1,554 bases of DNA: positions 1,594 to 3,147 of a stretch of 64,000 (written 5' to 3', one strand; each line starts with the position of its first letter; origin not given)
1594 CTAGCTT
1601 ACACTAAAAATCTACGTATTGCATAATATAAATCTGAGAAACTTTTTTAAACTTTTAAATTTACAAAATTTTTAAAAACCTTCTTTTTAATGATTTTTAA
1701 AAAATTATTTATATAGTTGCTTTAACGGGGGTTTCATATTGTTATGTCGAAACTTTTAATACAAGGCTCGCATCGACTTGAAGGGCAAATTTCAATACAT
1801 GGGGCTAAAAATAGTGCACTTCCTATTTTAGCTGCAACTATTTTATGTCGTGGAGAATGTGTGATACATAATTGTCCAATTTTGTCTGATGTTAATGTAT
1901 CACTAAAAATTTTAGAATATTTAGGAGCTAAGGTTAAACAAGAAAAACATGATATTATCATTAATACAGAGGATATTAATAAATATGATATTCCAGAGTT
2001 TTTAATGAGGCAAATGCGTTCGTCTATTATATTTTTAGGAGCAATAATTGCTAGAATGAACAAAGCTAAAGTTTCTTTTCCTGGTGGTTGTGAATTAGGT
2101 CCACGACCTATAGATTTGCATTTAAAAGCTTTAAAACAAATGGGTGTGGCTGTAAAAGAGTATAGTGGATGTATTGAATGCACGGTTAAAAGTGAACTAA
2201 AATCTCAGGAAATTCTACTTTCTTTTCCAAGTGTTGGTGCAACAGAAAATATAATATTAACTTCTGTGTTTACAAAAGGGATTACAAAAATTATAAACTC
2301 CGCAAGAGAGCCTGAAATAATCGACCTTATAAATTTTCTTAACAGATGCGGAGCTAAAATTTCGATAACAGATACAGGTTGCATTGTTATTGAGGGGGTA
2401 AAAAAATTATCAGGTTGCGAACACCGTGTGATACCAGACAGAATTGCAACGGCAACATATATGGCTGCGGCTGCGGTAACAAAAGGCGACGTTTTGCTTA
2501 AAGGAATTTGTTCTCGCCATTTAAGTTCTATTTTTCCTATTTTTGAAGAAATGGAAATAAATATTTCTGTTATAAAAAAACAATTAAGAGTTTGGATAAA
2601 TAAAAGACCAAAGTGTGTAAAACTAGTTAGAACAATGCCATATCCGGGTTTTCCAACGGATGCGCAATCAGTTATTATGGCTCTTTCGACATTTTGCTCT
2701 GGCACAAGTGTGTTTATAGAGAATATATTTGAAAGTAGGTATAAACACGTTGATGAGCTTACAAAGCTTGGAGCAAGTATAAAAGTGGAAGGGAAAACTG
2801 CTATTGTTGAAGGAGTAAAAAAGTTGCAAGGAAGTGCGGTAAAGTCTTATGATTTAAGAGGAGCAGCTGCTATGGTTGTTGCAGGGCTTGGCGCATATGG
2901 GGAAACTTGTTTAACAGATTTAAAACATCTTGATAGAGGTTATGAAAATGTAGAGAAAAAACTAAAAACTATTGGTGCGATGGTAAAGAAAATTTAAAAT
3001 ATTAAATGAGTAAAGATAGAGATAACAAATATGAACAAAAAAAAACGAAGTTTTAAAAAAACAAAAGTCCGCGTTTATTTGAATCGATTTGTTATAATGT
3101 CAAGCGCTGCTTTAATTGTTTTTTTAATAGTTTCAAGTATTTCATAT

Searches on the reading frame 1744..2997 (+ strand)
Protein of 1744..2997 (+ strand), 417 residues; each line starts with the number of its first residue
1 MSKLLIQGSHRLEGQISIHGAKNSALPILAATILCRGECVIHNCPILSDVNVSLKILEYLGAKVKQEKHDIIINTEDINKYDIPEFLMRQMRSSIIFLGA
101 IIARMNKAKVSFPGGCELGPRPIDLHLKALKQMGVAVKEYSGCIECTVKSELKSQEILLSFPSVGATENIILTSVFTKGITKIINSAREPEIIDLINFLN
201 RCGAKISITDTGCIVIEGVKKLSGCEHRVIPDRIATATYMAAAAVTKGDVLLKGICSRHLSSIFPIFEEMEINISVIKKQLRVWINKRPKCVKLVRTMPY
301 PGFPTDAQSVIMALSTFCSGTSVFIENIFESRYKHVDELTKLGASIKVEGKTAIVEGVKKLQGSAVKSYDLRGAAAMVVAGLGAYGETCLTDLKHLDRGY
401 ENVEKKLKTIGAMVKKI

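Call 31: find_encoding_contigs(protein=window:1744-2997:+, flank=10000, max_places=2)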
Protein window:1744-2997:+ (417 aa): 1 contig read that carries it; 1 place shown.
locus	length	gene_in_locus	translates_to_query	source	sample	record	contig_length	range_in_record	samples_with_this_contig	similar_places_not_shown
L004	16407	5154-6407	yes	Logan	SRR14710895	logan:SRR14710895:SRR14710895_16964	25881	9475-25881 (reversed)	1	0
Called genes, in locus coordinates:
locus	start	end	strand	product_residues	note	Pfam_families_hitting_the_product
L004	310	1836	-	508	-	PF07690:MFS_1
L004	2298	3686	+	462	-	PF21799:MurD-like_N, PF08245:Mur_ligase_M, PF02875:Mur_ligase_C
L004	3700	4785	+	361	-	PF04389:Peptidase_M28 (faint), PF05343:Peptidase_M42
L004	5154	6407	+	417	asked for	PF00275:EPSP_synthase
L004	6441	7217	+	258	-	PF08478:POTRA_1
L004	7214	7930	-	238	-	-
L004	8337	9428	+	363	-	PF00154:RecA_N, PF08423:Rad51, PF06745:ATPase (weak), PF21096:RecA_C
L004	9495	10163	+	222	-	PF02224:Cytidylate_kin, PF13189:Cytidylate_kin2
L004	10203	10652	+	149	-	PF03703:bPH_2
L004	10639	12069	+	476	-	PF03703:bPH_2 (faint)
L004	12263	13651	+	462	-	PF00919:UPF0004, PF04055:Radical_SAM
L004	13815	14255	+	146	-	PF05164:ZapA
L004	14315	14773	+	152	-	PF22769:DCD, PF00692:dUTPase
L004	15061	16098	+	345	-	PF00022:Actin (faint), PF06723:MreB_Mbl, PF00012:HSP70, PF14450:FtsA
